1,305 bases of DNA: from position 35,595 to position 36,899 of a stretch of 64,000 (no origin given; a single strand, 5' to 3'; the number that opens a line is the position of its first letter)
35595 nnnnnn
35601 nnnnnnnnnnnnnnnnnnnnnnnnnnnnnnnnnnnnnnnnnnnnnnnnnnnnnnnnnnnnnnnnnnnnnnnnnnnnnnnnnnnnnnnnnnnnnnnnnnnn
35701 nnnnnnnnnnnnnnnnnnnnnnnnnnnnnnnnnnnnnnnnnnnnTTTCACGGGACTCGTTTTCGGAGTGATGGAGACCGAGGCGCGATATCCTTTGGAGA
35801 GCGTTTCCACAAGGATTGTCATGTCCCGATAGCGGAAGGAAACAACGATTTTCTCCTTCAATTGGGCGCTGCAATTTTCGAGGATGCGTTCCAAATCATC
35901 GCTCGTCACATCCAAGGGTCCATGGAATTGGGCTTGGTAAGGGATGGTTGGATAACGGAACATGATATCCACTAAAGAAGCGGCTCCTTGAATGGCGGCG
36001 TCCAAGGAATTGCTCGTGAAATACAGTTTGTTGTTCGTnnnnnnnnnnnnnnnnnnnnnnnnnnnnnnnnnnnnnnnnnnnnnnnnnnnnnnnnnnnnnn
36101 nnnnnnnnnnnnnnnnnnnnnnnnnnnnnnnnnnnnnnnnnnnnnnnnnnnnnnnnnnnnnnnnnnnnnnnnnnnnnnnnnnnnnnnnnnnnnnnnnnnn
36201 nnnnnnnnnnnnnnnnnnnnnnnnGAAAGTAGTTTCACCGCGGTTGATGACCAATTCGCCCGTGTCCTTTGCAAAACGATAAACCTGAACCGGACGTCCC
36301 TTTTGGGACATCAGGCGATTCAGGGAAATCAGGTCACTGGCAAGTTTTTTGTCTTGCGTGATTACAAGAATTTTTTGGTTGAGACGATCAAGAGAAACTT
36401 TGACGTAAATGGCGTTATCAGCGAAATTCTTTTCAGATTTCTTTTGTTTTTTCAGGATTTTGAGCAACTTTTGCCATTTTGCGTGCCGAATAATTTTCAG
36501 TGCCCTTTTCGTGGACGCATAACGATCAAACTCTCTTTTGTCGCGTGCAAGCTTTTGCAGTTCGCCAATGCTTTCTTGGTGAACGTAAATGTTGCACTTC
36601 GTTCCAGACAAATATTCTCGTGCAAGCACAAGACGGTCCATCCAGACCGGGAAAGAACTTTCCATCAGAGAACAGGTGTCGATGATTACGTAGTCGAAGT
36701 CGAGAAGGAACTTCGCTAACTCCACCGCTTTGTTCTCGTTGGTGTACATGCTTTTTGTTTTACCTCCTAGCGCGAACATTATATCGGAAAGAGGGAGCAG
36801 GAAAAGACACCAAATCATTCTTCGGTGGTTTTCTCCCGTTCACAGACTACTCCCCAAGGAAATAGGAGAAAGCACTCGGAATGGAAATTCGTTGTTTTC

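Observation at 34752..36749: Orphan protein joining a PIN-like nuclease domain to two motor-less FtsK-gamma-type winged helices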

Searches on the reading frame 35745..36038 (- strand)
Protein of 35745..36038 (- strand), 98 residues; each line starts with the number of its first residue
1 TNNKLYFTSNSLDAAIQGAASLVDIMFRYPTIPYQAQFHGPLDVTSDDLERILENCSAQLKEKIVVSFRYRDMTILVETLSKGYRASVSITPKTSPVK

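Call 30: search_solved_structures(query=A2, max_evalue=10, show_alignments=2)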
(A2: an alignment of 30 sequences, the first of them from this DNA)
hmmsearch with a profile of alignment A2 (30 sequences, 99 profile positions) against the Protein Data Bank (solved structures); distinct sequences matched with E-value up to 10: 12.
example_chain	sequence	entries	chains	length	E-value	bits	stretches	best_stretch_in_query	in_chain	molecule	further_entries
8fnp_A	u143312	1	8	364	0.038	17.1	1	27-67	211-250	Lamina-associated polypeptide 2, isoform alpha,Integrase chimera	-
6rwo_A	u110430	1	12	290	0.046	16.9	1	15-65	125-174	Pol protein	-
4bzf_A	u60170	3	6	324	0.31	14.2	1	32-93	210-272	ALDOSE 1-EPIMERASE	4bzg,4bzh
4bze_A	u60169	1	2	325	0.32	14.2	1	32-93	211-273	ALDOSE 1-EPIMERASE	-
3mwx_A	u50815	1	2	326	0.32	14.2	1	32-93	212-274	Aldose 1-epimerase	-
7ue1_A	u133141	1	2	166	0.61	13.3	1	10-68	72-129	Integrase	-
4e1m_A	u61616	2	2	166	0.99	12.6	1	5-68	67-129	HIV-1 Integrase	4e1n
4nyf_A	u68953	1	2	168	1.1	12.5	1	7-68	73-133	Integrase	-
7enm_A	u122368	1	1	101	1.2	12.3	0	74-95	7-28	AcrIIA14 protein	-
7el1_E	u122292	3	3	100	1.4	12.2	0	75-95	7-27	100AA | AcrIIA14 protein | AcrIIA14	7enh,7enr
4ojr_A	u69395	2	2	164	1.5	12.1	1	6-68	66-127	HIV-1 Integrase | Integrase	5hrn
9r1k_A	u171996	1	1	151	5.2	10.3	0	49-75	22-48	sc-apCC-4-A7F-1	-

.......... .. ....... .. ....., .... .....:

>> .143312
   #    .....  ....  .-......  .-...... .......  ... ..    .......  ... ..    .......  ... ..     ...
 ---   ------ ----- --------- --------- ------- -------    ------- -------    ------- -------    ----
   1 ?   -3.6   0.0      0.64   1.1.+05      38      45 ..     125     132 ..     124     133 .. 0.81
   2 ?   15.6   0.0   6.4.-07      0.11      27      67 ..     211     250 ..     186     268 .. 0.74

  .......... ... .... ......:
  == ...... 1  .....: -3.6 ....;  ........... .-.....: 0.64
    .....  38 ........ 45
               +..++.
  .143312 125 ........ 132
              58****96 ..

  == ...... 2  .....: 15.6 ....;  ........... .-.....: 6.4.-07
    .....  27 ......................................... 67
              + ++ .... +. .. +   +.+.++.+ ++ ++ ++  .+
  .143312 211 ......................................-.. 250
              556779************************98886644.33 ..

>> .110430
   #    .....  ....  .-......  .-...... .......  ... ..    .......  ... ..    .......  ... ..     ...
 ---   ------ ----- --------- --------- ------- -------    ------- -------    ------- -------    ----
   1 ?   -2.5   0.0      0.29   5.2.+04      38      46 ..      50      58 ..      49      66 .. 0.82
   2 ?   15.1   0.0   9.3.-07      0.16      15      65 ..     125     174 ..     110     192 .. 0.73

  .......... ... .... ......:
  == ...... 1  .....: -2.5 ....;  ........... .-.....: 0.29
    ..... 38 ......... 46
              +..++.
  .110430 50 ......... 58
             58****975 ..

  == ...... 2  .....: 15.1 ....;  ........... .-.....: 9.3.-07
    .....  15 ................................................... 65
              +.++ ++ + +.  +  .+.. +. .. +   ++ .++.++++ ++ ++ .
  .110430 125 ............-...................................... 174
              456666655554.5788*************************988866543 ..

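Call 31: search_protein_families(library=pfam, alignment_id=A2, max_evalue=1)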
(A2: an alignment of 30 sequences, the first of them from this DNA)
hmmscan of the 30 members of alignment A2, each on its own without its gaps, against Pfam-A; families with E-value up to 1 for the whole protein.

A. member 1, seq(98 aa): 1 family
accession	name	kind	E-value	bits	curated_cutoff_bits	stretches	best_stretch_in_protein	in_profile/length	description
PF14500.11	MMS19_N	-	0.14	12.1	26.7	1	17-58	160-201/262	Dos2-interacting transcription regulator of RNA-Pol-II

B. families by the number of members that match (of 30 scanned): 7 families
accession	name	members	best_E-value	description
PF07788.17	PDDEXK_10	1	0.014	PD-(D/E)XK nuclease superfamily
PF02427.23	PSI_PsaE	1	0.028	Photosystem I reaction centre subunit IV / PsaE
PF12221.13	HflK_N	1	0.095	Bacterial membrane protein N terminal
PF14500.11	MMS19_N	1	0.14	Dos2-interacting transcription regulator of RNA-Pol-II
PF23607.1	WZC_N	1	0.14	Tyrosine-protein kinase Wzc, N-terminal domain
PF18579.7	Raf1_HTH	1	0.15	Rubisco accumulation factor 1 helix turn helix domain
PF14615.11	Rsa3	1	0.19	Ribosome-assembly protein 3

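Call 35: predict_structure(alignment_id=A2)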
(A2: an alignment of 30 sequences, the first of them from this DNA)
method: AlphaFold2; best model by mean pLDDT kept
length: 98 residues; sequences in the alignment: 30
mean_pLDDT: 93.1   pTM: 0.84
mean pLDDT of the five models: 93.1, 92.8, 92.2, 92.1, 91.0
residues with pLDDT >= 90: 86; 70-90: 3; 50-70: 7; < 50: 2
segments of 3 or more residues with pLDDT < 50: none
pLDDT, mean of each block of 10 residues (from residue 1): 79 98 97 97 98 98 97 97 97 68
secondary structure, 60 per line:
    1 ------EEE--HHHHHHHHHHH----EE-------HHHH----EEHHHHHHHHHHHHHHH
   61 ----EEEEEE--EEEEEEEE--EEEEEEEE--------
elements in order: E7-9 H12-22 H36-39 H46-60 E65-70 E73-80 E83-90

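Call 38: fold_search(model_id=the predicted structure, library=pdb)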
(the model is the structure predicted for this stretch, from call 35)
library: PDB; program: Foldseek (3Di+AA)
matches with E <= 10: 1024; with E <= 0.001: 0
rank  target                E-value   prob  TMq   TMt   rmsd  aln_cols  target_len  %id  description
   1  6ehr_F                3.4e-02  0.54  0.32  0.29   8.0        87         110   15  The crystal structure of the human LAMTOR-RagA CTD-RagC CTD complex (released 2017-10-04)
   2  9o5a_F                4.5e-02  0.85  0.38  0.12  11.4        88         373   10  The KICSTOR-GATOR1 complex (released 2026-02-18)
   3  5yk3_D                1.0e-01  0.72  0.35  0.35   6.3        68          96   15  human Ragulator complex (released 2019-01-23)
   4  8dhb_F                1.0e-01  0.63  0.39  0.41   7.0        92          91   14  Active FLCN GAP complex (released 2022-09-28)
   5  6ehr_D                1.3e-01  0.51  0.38  0.38   7.9       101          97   14  The crystal structure of the human LAMTOR-RagA CTD-RagC CTD complex (released 2017-10-04)
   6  7t3b_D                1.3e-01  0.33  0.28  0.12   8.1        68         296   15  GATOR1-RAG-RAGULATOR - GAP Complex (released 2022-04-06)
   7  5vok_B                1.4e-01  0.54  0.32  0.33   4.9        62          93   16  Crystal structure of the C7orf59-HBXIP dimer (released 2018-05-23)
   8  6ulg_F                1.4e-01  0.41  0.31  0.14   7.0        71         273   11  Cryo-EM structure of the FLCN-FNIP2-Rag-Ragulator complex (released 2019-11-20)
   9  6s6a_A                1.4e-01  0.33  0.32  0.14   7.2        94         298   13  Crystal structure of RagA-Q66L/RagC-T90N GTPase heterodimer complex (released 2019-10-16)
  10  6wj2_F                1.5e-01  0.28  0.32  0.15   8.3        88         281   15  CryoEM structure of the SLC38A9-RagA-RagC-Ragulator complex in the pre-GAP state (released 2020-09-02)
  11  6s6a_B                1.6e-01  0.28  0.31  0.14   8.3        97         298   12  Crystal structure of RagA-Q66L/RagC-T90N GTPase heterodimer complex (released 2019-10-16)
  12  8fw5_D                1.6e-01  0.25  0.31  0.15   8.4        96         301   14  Chimeric HsGATOR1-SpGtr-SpLam complex (released 2023-07-26)
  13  7k58_F                1.7e-01  0.21  0.30  0.28   8.6       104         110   12  Structure of outer-arm dyneins bound to microtubule with microtubule binding state 1(MTBS-1) (released 2021-09-29)
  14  6ces_A                1.7e-01  0.18  0.27  0.13   8.8        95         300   15  Cryo-EM structure of GATOR1-RAG (released 2018-03-28)
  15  5vok_H                2.0e-01  0.69  0.37  0.43   3.9        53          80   17  Crystal structure of the C7orf59-HBXIP dimer (released 2018-05-23)
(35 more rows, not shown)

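Call 55: search_protein_representatives(alignment_id=A2)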
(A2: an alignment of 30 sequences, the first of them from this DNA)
Query: 30 sequences, 99 profile positions. Proteins with E-value up to 0.001 (for the whole library): 96; up to 1e-10: 65; up to 1e-30: 0. The best 96 are listed.
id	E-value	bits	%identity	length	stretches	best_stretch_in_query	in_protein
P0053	9.1e-30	118.6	-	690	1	2-97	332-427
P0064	1.7e-29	117.8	-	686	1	2-95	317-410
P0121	2.0e-29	117.5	-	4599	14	14-55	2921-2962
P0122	6.2e-29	116.0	-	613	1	3-97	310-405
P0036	2.8e-27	110.6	-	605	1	2-97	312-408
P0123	5.7e-27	109.7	-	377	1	3-98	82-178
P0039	7.7e-27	109.2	-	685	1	2-96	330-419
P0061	1.9e-26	108.0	-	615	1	2-95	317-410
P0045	1.9e-26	108.0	-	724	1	2-95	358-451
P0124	2.0e-26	107.9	-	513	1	2-95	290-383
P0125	3.0e-26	107.3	-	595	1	2-96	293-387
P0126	5.3e-26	106.5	-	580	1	3-97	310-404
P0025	8.5e-26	105.9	-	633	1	2-96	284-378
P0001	1.7e-24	101.7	-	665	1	2-97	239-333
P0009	2.6e-24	101.2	-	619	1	2-96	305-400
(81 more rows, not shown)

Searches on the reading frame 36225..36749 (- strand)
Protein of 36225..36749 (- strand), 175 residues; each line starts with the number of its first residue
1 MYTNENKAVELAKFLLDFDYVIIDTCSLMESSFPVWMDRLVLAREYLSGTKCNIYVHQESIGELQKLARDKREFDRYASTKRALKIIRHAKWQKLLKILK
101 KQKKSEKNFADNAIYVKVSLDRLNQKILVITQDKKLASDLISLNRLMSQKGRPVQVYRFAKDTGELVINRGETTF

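Call 47: search_solved_structures(query=A3, max_evalue=1, show_alignments=3)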
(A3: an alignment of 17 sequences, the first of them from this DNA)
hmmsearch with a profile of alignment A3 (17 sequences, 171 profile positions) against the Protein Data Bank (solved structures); distinct sequences matched with E-value up to 1: 5.
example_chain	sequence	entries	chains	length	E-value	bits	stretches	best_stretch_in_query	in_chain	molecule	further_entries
7aoi_BA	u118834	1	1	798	0.075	16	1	13-87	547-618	mL67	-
6hiv_BA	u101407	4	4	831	0.08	15.9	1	13-87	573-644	mL67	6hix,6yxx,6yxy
5jpq_d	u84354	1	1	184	0.13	15.2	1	21-140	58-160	Utp24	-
6rxt_UX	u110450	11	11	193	0.15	15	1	21-140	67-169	Utp24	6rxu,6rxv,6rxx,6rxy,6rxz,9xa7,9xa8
5oql_P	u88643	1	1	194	0.15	15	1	21-140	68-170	Utp24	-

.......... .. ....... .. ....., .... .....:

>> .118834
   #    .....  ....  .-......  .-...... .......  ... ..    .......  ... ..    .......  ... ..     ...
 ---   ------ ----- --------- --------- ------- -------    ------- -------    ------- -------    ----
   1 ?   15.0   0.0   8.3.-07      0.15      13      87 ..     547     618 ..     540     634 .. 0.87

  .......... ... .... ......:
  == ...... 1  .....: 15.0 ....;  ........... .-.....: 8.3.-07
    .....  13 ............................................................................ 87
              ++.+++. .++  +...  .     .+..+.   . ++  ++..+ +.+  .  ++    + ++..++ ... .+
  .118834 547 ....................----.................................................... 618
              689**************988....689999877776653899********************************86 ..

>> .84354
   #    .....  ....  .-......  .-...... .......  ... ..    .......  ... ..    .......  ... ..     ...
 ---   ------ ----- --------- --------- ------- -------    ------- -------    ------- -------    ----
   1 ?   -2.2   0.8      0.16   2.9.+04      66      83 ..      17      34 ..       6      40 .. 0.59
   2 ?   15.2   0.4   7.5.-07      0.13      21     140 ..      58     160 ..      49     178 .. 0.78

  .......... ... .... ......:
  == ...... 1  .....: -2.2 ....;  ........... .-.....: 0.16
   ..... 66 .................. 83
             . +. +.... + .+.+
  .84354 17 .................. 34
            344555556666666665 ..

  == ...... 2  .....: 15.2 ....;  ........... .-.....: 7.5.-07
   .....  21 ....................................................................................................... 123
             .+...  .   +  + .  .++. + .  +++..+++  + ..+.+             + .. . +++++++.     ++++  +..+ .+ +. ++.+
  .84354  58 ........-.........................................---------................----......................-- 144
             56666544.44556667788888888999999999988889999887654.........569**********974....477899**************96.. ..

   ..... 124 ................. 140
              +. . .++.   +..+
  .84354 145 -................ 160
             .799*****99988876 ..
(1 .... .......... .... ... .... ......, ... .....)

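Call 66: search_protein_families(library=pfam, alignment_id=A3, max_evalue=1)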
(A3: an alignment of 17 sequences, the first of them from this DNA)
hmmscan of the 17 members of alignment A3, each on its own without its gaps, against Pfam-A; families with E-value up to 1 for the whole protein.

A. member 1, seq(175 aa): 1 family
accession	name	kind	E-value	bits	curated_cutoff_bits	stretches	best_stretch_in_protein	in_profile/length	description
PF15952.10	ESM4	-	0.14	13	27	1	78-132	21-74/173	Enhancer of split M4 family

B. families by the number of members that match (of 17 scanned): 23 families
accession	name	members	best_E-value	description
PF13638.12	PIN_4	8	0.00015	PIN domain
PF00919.26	UPF0004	7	0.0021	Uncharacterized protein family UPF0004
PF16289.11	PIN_12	4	5.7e-07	PIN domain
PF04808.17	CTV_P23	3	0.0041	Citrus tristeza virus (CTV) P23 protein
PF04900.18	Fcf1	3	0.0067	Fcf1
PF18477.7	PIN_9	2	0.0016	PIN like domain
PF25402.1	PH_28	2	0.16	Kinetoplastid PH-like domain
PF12176.13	MtaB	1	0.01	Methanol-cobalamin methyltransferase B subunit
PF07878.17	RHH_5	1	0.016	CopG-like RHH_1 or ribbon-helix-helix domain, RHH_5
PF02639.20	DUF188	1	0.024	Uncharacterized BCR, YaiI/YqxD family COG1671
PF13289.12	SIR2_2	1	0.051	SIR2-like domain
PF04055.27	Radical_SAM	1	0.058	Radical SAM superfamily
PF18941.5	DUF5688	1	0.065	Family of unknown function (DUF5688)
PF15191.11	Synaptonemal_3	1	0.086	Synaptonemal complex central element protein 3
PF03524.21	CagX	1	0.09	Conjugal transfer protein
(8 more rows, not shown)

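Call 67: search_protein_families(library=ncbifam, alignment_id=A3, max_evalue=1)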
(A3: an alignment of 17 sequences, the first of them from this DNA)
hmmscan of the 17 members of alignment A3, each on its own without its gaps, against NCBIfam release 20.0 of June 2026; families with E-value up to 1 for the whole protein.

A. member 1, seq(175 aa): 2 families
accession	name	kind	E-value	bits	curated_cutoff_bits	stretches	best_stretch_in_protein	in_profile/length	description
NF052402.1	ThlOxiredEpsilon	equivalog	0.016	14.8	370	1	96-150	39-91/236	bifunctional thiol oxidoreductase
NF008006.0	PRK10735.1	equivalog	0.065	11.7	513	1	55-146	99-185/481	metalloprotease TldD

B. families by the number of members that match (of 17 scanned): 11 families
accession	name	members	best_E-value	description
NF038026.1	RsaX20_sORF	2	0.019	putative metal homeostasis protein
TIGR00952.1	S15_bact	1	0.0028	30S ribosomal protein S15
TIGR01125.1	TIGR01125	1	0.0043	30S ribosomal protein S12 methylthiotransferase RimO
NF040651.2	MtaB_Meth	1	0.0098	methanol--corrinoid protein co-methyltransferase MtaB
NF052402.1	ThlOxiredEpsilon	1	0.016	bifunctional thiol oxidoreductase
NF001095.0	PRK00124.1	1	0.038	YaiI/YqxD family protein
NF011862.0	PRK15334.1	1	0.044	SPI-1 type III secretion system protein SpaN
NF008006.0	PRK10735.1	1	0.065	metalloprotease TldD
TIGR04448.1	creatininase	1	0.071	creatininase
NF047537.1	YonT_type_I_tox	1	0.14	type I TA system toxin YonT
NF038078.1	NRPS_MxcG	1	0.19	myxochelin non-ribosomal peptide synthetase MxcG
